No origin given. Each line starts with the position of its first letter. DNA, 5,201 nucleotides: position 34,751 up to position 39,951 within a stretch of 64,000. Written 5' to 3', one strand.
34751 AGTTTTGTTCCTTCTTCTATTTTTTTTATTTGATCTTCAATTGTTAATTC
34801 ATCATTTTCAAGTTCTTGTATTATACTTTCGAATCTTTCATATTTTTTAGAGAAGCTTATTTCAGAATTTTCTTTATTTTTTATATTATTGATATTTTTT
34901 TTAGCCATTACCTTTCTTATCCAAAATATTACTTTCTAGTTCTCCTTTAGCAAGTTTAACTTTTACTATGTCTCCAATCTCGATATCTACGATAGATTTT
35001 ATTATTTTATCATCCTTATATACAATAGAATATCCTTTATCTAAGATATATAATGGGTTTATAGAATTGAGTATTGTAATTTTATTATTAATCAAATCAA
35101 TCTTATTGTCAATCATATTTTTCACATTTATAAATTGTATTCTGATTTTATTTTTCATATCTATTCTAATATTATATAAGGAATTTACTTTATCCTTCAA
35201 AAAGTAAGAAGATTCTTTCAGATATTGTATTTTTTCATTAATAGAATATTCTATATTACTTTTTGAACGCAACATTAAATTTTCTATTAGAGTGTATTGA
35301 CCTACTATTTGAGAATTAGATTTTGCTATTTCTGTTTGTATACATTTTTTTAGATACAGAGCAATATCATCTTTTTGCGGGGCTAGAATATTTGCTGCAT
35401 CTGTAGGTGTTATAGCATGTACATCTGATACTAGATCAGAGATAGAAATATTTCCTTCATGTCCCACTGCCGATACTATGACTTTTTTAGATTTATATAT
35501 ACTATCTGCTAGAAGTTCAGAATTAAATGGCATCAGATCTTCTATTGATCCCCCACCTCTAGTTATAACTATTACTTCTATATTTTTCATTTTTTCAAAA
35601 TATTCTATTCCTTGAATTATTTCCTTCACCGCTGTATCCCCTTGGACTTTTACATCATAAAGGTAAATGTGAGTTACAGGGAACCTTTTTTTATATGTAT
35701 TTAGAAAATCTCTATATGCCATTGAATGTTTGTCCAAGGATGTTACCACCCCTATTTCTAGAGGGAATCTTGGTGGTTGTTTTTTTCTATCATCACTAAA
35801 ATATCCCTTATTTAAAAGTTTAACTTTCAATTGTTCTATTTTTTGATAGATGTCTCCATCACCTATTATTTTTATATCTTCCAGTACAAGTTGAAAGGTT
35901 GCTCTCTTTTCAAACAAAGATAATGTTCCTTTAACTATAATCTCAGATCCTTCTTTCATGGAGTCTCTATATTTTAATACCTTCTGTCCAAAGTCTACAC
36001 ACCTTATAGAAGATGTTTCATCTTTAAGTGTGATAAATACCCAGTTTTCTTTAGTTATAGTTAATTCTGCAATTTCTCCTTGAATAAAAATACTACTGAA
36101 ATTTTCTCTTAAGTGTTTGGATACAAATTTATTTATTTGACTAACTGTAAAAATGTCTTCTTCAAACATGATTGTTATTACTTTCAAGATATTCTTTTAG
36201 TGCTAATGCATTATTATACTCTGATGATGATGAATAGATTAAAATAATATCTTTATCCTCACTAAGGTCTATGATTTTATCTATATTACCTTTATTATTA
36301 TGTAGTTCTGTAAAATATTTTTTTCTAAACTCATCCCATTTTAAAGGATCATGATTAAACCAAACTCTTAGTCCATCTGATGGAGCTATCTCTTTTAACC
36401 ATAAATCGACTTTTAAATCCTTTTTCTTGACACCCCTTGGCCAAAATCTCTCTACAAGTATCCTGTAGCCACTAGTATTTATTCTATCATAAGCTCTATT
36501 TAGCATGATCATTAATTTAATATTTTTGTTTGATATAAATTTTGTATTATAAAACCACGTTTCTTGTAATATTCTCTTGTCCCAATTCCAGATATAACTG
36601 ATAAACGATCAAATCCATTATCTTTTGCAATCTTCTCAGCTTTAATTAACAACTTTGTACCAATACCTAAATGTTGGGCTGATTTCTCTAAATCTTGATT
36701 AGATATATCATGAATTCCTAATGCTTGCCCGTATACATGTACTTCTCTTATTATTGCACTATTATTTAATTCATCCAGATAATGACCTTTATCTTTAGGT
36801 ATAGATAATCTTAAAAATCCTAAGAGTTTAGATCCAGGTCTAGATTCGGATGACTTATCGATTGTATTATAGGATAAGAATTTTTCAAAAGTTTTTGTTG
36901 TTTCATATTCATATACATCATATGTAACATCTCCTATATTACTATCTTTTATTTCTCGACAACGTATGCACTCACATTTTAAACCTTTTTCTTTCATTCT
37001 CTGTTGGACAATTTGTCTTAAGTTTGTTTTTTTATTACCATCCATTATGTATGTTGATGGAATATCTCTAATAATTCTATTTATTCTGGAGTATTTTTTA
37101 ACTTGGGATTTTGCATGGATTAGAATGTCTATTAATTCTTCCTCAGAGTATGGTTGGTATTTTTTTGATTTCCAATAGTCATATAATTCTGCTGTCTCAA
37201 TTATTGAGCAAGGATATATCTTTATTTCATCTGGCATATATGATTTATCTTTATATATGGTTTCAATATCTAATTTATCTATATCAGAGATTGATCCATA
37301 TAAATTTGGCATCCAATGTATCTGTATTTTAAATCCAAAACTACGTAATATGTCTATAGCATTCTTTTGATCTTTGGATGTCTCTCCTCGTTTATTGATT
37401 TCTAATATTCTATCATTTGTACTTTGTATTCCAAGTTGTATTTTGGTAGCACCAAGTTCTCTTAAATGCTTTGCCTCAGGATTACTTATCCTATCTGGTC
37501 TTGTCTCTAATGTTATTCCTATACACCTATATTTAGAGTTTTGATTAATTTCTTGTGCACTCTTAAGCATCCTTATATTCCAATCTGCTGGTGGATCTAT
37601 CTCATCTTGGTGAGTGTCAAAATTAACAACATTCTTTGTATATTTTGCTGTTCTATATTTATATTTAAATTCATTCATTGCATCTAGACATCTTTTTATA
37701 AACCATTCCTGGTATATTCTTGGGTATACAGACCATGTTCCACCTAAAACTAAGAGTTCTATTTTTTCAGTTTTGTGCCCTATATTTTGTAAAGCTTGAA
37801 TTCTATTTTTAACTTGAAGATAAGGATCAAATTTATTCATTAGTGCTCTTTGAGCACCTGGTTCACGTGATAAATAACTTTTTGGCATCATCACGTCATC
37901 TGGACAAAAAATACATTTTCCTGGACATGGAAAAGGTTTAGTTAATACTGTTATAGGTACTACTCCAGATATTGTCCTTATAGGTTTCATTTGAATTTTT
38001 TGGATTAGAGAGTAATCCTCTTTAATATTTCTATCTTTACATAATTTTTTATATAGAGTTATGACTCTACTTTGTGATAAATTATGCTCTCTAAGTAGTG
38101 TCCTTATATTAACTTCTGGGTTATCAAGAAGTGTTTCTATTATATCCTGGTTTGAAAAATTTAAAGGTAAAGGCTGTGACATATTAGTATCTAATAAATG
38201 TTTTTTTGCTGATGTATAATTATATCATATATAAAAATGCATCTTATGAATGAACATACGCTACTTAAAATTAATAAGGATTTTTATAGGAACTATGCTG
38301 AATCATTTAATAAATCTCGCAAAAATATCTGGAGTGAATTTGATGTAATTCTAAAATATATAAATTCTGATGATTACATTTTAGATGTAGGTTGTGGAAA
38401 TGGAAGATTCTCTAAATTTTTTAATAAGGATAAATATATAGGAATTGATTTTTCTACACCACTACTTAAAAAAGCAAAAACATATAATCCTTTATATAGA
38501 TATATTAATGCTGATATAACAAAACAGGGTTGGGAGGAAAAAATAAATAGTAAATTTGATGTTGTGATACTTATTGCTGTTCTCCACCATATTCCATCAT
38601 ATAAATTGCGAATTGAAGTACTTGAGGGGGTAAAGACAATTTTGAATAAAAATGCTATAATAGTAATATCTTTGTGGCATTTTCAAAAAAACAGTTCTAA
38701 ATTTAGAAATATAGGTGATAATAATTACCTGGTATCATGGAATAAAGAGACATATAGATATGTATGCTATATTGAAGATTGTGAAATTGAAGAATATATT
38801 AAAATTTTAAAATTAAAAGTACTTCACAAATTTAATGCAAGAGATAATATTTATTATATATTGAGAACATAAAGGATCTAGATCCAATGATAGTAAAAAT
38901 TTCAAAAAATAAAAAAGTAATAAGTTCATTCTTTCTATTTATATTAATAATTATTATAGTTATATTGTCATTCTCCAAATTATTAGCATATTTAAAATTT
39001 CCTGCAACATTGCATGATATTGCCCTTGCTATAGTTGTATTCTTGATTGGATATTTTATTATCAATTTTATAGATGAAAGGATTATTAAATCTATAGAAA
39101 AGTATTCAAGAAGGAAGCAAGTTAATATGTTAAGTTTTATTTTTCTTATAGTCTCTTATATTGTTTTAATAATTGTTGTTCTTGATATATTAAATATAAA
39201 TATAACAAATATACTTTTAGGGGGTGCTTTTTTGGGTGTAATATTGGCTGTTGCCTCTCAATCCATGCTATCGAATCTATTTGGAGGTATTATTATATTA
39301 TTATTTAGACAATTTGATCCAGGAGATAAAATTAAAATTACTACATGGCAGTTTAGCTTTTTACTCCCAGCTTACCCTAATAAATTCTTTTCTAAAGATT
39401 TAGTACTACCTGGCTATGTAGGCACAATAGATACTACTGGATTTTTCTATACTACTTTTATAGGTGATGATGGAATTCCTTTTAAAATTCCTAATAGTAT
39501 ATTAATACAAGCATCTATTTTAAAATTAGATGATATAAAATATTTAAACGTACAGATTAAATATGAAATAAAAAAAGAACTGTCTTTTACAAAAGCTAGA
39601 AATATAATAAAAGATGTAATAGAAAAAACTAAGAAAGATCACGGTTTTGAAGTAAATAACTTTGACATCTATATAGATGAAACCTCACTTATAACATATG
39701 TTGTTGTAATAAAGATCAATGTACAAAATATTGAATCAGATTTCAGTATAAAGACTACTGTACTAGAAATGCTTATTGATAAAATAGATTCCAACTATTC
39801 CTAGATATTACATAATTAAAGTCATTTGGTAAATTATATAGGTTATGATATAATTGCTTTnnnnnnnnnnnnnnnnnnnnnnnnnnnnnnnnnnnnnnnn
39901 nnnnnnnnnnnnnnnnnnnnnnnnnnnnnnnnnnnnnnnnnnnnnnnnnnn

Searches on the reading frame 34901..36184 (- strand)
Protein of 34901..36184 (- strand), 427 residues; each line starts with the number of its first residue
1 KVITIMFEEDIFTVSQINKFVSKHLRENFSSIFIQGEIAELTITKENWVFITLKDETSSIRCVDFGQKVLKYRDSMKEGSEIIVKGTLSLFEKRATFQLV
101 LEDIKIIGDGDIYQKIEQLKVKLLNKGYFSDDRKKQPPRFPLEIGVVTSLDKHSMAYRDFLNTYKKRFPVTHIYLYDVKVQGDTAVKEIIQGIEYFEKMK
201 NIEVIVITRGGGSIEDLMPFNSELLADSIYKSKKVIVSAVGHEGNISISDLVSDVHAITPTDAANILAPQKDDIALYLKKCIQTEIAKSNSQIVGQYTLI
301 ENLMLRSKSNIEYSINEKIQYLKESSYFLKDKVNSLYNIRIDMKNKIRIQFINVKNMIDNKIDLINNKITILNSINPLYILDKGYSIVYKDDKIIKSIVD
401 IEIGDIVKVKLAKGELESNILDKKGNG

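Call 9: search_protein_families(library=pfam, proteins=[window:34901-36184:-], max_evalue=0.001)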
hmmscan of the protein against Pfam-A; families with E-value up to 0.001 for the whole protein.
window:34901-36184:- (427 aa): 3 families
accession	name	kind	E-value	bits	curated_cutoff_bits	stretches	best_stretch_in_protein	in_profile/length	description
PF02601.20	Exonuc_VII_L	-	5.1e-65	220.5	35.9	1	128-418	1-314/315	Exonuclease VII, large subunit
PF13742.12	tRNA_anti_2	-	1.3e-19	70.7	27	1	12-104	1-94/95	OB-fold nucleic acid binding domain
PF01336.31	tRNA_anti-codon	-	4.2e-11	43.1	27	1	34-107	3-75/75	OB-fold nucleic acid binding domain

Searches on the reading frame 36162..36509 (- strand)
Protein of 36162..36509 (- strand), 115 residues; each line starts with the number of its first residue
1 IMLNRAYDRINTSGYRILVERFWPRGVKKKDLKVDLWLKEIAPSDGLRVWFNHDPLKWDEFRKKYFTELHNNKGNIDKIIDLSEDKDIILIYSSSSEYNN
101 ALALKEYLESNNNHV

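Call 9: search_protein_families(library=pfam, proteins=[window:36162-36509:-], max_evalue=0.001)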
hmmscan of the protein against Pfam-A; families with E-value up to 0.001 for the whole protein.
window:36162-36509:- (115 aa): 3 families
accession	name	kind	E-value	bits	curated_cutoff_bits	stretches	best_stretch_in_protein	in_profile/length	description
PF22752.1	DUF488-N3i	-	7.8e-28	98.1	27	1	1-111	2-114/131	Inactive DUF488-N3 subclade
PF04343.18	DUF488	-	2.4e-25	89.9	22.2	1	3-108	2-121/121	Domain of unknown function DUF488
PF22751.1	DUF488-N3a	-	1.1e-17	64.8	27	1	10-110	11-116/118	Active DUF488-N3 subclade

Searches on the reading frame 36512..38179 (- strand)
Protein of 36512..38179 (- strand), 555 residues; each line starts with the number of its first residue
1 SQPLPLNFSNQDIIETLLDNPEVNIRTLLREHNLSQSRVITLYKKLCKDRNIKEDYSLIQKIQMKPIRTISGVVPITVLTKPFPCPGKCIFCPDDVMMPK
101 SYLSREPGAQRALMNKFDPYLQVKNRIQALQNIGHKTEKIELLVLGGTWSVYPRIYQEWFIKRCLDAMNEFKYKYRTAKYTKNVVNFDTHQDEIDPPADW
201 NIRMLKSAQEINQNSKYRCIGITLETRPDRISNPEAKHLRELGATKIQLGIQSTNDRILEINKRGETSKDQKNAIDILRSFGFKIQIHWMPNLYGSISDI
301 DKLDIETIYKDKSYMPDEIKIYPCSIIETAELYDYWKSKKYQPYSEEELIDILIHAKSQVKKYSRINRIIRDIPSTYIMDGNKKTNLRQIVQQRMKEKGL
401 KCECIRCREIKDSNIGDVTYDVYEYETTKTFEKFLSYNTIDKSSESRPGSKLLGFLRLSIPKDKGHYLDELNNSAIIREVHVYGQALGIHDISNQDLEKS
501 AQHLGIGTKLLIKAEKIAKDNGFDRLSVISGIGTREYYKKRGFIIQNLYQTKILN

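Call 9: search_protein_families(library=pfam, proteins=[window:36512-38179:-], max_evalue=0.001)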
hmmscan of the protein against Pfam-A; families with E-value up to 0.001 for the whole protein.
window:36512-38179:- (555 aa): 4 families
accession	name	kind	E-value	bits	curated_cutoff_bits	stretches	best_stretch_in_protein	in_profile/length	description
PF16199.10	Radical_SAM_C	-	6e-20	71.6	31.9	1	316-397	1-85/85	Radical_SAM C-terminal domain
PF04055.27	Radical_SAM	-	1.6e-11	45.1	29.5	1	85-285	7-146/166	Radical SAM superfamily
PF00583.31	Acetyltransf_1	-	1.6e-05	25.6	20.7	1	498-543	68-116/116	Acetyltransferase (GNAT) family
PF13673.13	Acetyltransf_10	-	0.00076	19.9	23.6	0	498-544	60-108/128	Acetyltransferase (GNAT) domain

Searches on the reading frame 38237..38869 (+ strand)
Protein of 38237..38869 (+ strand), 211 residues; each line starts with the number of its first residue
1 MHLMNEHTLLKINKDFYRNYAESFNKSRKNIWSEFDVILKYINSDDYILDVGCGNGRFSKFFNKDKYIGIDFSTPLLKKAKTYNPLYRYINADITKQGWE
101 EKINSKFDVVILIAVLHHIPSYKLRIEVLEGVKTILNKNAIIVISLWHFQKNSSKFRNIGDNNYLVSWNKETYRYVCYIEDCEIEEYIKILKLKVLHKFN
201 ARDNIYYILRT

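Call 9: search_protein_families(library=pfam, proteins=[window:38237-38869:+], max_evalue=0.001)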
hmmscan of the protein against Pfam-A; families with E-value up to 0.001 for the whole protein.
window:38237-38869:+ (211 aa): 8 families
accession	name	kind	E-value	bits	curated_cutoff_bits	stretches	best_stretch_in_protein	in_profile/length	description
PF13847.12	Methyltransf_31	-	2.8e-14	53.5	27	1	43-148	2-113/145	Methyltransferase domain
PF08242.18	Methyltransf_12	-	1.5e-12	48.6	30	1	49-141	1-97/98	Methyltransferase domain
PF13489.12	Methyltransf_23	-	9.8e-12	45.3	27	1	36-157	14-130/164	Methyltransferase domain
PF08241.18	Methyltransf_11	-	1.5e-11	45.2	21.2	1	49-144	1-95/95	Methyltransferase domain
PF13649.12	Methyltransf_25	-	3e-11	44.3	27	1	48-136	1-93/97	Methyltransferase domain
PF01728.25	FtsJ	-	0.00015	22.2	24.1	1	40-148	17-141/181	FtsJ-like methyltransferase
PF07021.18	MetW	-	0.00023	21.3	21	1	34-137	3-103/193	Methionine biosynthesis protein MetW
PF06080.18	DUF938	-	0.00045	20.5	27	0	19-144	2-137/202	Protein of unknown function (DUF938)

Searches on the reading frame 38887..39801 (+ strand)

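Call 9: search_protein_families(library=pfam, proteins=[window:38887-39801:+], max_evalue=0.001)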
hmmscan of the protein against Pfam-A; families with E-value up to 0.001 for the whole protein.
window:38887-39801:+ (305 aa): 1 family
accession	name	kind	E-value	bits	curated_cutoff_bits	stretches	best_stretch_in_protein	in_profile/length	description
PF00924.24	MS_channel_2nd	-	4.9e-08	33.4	20.2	1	127-211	2-63/68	Mechanosensitive ion channel, beta-domain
